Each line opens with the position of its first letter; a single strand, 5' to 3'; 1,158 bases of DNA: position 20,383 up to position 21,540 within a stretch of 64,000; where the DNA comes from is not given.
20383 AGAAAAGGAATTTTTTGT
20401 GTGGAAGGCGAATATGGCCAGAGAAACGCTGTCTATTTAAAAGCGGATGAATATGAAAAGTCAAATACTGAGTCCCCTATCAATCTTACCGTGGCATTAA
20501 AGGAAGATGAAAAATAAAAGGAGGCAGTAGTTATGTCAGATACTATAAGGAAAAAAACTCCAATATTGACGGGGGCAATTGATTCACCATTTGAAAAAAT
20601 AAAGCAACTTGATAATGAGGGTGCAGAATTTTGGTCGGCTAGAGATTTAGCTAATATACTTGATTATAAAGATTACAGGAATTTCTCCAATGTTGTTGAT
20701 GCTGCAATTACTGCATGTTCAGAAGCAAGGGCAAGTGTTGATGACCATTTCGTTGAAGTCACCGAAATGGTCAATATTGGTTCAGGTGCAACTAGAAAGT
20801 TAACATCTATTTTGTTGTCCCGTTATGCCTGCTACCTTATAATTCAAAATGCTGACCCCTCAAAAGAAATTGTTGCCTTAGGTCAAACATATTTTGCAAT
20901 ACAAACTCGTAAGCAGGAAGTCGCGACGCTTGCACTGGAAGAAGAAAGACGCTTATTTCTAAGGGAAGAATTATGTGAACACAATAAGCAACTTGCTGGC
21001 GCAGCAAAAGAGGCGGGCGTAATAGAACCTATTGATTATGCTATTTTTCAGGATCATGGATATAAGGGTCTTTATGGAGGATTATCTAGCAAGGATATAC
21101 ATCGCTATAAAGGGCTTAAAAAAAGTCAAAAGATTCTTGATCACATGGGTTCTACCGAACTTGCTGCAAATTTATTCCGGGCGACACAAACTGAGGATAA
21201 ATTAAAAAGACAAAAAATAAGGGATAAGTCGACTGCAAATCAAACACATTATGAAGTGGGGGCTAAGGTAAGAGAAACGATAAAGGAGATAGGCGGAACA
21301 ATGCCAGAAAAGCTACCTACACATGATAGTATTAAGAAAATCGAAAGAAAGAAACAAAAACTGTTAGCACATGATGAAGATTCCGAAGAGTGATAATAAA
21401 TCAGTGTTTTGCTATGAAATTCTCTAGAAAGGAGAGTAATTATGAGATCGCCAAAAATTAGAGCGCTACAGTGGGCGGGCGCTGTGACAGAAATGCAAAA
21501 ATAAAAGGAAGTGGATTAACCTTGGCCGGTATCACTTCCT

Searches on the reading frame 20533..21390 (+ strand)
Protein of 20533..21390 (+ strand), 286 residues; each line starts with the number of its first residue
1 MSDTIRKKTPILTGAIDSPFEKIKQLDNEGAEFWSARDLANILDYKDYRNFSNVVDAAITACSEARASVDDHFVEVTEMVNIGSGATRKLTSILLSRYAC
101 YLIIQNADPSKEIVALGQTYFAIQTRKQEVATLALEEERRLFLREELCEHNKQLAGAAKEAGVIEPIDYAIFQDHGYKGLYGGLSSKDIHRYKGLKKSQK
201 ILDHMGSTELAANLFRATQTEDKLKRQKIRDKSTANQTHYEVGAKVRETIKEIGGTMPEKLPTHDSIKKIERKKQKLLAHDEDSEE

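Call 37: search_protein_families(library=pfam, proteins=[window:20533-21390:+], max_evalue=0.001)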
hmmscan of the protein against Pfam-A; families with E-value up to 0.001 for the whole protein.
window:20533-21390:+ (286 aa): 1 family
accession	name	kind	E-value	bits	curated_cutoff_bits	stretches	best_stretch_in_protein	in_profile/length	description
PF02498.22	Bro-N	-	4.5e-11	43.7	25.6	1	23-114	2-85/96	BRO family, N-terminal domain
